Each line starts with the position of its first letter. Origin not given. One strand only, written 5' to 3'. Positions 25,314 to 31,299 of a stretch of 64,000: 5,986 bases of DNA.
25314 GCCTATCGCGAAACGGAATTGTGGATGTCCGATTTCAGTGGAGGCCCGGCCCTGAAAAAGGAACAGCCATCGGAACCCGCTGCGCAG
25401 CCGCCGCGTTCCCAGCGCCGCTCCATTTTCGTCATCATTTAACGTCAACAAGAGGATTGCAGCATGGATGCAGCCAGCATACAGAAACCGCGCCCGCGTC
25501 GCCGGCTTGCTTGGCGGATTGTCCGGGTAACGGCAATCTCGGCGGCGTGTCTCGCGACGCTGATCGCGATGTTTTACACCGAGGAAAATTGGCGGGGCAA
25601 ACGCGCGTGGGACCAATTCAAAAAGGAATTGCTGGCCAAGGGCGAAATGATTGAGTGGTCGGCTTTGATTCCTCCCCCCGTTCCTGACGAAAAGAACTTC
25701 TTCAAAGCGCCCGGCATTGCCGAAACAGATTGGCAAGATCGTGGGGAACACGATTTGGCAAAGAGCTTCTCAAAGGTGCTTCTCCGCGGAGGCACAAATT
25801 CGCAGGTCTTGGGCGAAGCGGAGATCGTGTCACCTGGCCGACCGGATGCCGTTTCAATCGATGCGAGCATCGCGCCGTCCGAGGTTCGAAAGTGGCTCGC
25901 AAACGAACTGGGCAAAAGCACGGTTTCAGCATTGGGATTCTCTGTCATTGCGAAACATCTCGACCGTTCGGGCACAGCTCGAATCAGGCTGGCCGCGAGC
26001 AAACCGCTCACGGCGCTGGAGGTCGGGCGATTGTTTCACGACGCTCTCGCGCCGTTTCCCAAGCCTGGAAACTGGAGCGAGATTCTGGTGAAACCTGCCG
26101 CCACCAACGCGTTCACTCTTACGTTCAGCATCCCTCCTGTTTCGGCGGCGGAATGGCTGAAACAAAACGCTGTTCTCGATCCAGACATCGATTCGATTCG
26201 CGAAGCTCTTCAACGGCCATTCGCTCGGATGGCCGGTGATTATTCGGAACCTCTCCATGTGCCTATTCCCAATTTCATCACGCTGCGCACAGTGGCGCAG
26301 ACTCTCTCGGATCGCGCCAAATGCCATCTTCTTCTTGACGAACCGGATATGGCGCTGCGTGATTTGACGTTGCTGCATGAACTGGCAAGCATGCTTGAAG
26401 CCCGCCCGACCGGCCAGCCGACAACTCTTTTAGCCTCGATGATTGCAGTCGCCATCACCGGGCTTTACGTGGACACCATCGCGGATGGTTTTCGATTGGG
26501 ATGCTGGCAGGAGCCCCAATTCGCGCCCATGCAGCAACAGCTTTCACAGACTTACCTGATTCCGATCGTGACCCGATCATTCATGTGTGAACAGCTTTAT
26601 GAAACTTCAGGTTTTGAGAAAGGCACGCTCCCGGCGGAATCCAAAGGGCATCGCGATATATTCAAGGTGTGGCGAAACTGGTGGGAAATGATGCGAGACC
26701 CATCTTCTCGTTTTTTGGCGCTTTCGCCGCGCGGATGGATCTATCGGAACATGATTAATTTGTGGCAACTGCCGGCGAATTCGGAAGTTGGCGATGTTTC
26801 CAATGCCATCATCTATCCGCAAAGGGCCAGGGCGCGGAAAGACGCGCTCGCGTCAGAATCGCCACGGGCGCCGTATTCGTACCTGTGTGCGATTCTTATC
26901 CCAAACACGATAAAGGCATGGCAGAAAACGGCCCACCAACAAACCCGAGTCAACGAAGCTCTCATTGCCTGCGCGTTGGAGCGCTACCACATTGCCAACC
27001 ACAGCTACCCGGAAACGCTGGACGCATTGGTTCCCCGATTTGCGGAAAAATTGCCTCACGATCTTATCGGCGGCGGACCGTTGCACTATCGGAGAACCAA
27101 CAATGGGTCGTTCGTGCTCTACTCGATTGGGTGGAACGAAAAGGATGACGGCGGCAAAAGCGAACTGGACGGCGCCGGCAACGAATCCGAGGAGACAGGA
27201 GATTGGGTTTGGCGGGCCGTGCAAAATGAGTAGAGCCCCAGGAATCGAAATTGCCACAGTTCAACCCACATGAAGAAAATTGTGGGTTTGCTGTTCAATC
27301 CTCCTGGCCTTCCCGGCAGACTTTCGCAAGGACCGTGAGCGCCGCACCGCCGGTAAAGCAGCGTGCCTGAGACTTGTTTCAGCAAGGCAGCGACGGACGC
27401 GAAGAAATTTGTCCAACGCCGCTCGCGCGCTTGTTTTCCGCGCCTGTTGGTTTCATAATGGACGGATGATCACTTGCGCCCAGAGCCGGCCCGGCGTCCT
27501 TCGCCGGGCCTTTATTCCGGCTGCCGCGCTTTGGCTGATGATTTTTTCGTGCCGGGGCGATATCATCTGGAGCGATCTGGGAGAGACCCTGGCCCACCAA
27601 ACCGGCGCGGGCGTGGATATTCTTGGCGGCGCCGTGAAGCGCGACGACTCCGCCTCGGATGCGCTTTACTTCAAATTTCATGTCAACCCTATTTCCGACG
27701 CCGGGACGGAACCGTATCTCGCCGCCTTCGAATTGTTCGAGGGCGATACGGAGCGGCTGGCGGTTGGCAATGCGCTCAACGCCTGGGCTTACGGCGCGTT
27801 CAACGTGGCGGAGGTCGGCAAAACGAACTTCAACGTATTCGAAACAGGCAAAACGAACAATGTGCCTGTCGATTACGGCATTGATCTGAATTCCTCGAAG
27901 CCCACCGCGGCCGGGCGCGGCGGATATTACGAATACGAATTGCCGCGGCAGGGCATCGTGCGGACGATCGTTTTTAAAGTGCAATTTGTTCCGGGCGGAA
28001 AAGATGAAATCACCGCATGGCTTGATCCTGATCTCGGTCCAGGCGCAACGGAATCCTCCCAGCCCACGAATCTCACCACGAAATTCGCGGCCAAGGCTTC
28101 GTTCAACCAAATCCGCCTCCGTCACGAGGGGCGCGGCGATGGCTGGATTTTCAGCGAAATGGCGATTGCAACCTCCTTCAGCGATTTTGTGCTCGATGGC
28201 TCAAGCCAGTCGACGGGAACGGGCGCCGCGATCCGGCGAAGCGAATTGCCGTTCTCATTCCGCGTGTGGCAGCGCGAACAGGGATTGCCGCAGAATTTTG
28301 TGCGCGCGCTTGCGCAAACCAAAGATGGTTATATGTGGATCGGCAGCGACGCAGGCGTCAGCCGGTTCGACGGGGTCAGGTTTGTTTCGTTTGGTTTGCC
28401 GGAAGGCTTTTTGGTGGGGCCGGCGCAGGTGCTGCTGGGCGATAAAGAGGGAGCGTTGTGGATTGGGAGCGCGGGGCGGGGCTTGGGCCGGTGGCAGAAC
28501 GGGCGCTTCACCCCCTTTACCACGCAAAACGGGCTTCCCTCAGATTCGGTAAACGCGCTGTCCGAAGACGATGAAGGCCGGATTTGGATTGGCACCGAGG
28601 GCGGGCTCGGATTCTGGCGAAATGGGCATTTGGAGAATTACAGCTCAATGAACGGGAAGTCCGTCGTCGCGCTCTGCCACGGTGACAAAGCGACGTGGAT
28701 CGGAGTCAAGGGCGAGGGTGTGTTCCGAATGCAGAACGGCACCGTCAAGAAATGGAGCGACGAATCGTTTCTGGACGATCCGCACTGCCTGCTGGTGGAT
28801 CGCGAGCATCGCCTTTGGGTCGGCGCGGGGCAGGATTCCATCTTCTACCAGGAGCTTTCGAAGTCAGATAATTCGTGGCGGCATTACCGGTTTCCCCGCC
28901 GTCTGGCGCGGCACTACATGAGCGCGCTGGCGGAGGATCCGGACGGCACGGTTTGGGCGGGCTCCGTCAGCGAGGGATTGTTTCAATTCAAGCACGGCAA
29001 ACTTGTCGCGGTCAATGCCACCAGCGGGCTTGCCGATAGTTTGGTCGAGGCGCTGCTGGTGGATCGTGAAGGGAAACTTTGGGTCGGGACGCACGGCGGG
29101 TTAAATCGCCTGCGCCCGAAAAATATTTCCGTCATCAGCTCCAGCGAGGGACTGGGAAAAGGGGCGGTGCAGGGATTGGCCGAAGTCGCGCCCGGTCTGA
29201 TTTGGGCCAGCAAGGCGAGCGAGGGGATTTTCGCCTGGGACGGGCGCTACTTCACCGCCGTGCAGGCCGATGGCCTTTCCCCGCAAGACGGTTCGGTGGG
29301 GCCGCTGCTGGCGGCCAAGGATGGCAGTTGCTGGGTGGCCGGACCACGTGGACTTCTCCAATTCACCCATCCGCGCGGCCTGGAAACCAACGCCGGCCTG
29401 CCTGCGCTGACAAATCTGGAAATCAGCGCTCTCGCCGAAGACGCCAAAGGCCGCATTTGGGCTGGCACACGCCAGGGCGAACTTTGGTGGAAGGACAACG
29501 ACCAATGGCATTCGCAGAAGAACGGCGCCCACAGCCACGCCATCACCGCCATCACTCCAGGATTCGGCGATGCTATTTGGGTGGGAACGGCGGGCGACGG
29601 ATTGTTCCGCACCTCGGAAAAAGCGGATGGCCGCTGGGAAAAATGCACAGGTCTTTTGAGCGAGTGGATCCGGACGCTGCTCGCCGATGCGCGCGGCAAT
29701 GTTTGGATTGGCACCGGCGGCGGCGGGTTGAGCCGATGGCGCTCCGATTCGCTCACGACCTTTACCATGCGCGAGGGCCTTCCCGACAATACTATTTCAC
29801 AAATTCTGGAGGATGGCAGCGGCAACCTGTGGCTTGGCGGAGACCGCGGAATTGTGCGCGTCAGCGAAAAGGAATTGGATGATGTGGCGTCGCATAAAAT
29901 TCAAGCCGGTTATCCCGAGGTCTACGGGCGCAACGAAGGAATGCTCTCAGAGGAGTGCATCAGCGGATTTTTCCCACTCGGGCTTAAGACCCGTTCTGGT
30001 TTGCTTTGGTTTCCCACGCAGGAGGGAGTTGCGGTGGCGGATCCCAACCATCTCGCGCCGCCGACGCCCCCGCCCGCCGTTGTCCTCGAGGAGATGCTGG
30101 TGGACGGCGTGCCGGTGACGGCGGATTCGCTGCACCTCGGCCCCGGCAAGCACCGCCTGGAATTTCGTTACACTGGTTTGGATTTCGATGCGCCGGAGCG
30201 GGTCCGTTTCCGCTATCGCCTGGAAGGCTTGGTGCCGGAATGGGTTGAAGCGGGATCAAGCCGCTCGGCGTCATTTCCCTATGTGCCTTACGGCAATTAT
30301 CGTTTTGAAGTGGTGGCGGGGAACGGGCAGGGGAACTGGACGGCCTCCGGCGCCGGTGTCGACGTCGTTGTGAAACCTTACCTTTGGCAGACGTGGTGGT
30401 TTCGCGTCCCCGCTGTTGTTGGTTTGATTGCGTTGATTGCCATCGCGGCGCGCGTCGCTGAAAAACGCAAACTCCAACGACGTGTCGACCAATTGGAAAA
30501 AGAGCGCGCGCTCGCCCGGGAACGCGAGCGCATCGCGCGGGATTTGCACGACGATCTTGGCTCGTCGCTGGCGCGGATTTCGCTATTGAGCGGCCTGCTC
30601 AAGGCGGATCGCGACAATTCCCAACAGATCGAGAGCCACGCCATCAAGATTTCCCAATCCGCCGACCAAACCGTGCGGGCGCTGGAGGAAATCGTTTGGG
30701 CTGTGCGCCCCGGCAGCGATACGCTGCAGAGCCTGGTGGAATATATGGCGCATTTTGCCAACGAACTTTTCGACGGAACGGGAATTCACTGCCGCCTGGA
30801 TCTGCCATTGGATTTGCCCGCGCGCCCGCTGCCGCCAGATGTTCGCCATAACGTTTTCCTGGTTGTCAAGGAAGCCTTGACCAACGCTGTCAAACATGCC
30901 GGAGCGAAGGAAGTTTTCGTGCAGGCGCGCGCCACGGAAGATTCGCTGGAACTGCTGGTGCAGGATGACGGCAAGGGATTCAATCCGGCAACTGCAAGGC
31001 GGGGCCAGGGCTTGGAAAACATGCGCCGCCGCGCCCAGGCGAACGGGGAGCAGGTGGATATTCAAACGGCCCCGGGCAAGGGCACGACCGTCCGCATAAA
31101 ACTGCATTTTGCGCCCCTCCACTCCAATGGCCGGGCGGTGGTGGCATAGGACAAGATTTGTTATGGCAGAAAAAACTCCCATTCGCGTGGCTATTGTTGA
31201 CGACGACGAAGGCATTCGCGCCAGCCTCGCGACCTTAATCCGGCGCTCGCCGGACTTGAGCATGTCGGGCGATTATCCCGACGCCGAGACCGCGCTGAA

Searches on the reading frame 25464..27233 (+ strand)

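Call 26: search_protein_families(library=pfam, proteins=[window:25464-27233:+], max_evalue=0.001)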
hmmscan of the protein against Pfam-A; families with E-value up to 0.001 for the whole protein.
window:25464-27233:+ (589 aa): 0 families

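Call 53: search_protein_families(library=ncbifam, proteins=[window:25464-27233:+], max_evalue=1)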
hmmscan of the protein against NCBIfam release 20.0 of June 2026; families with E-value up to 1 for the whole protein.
window:25464-27233:+ (589 aa): 1 family
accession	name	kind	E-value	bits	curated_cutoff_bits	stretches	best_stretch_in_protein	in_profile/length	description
TIGR01710.1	typeII_sec_gspG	equivalog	0.00074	19.6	88.85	1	474-565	18-124/134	type II secretion system major pseudopilin GspG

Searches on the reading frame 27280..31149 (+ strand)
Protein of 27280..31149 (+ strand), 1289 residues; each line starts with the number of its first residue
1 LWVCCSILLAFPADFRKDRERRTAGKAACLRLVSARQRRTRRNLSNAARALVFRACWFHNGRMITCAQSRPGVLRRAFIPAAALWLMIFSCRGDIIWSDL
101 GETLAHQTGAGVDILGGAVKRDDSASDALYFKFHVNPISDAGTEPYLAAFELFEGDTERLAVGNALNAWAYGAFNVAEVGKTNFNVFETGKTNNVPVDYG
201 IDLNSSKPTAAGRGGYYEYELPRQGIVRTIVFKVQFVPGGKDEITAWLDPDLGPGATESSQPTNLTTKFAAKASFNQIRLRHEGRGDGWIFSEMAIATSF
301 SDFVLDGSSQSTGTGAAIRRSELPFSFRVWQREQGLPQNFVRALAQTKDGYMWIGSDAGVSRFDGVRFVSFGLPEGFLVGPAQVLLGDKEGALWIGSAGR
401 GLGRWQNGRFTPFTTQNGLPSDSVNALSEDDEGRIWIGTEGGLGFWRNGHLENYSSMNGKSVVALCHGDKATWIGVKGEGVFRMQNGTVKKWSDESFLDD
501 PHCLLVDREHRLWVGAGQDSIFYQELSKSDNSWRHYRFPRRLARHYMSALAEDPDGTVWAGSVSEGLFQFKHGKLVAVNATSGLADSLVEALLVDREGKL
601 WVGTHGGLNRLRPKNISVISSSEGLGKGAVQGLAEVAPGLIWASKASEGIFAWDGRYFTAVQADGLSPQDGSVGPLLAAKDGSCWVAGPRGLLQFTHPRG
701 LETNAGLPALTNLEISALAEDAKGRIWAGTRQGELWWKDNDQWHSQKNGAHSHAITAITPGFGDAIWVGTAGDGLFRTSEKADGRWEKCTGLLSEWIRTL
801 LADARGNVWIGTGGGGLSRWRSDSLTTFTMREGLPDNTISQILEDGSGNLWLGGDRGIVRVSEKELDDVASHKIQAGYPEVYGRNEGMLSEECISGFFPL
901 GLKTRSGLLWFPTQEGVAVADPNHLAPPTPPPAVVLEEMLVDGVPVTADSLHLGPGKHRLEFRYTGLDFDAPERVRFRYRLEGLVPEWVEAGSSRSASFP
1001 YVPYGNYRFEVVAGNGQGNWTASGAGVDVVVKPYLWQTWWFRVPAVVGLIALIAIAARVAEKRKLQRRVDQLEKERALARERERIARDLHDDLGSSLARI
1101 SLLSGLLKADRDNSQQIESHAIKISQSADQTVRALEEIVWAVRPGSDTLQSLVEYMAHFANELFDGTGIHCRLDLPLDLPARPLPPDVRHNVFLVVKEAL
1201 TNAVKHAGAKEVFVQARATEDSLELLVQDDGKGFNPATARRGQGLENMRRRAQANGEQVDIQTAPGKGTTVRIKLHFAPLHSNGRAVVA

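Call 26: search_protein_families(library=pfam, proteins=[window:27280-31149:+], max_evalue=0.001)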
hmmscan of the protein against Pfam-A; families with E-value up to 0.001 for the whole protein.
window:27280-31149:+ (1289 aa): 5 families
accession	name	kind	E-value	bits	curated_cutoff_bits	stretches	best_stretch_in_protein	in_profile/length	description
PF07494.17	Reg_prop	-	1.1e-43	142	20.4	3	418-441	1-24/24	Two component regulator propeller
PF07495.19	Y_Y_Y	-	1.1e-13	51.3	26.6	1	968-1031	1-64/65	Y_Y_Y domain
PF02518.31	HATPase_c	-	1.6e-13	51.5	26.4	1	1192-1277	6-109/111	Histidine kinase-, DNA gyrase B-, and HSP90-like ATPase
PF07730.19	HisKA_3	-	4.5e-11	43.6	24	1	1081-1146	1-67/68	Histidine kinase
PF13581.12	HATPase_c_2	-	2.5e-09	37.7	27.4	1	1183-1242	23-87/127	Histidine kinase-like ATPase domain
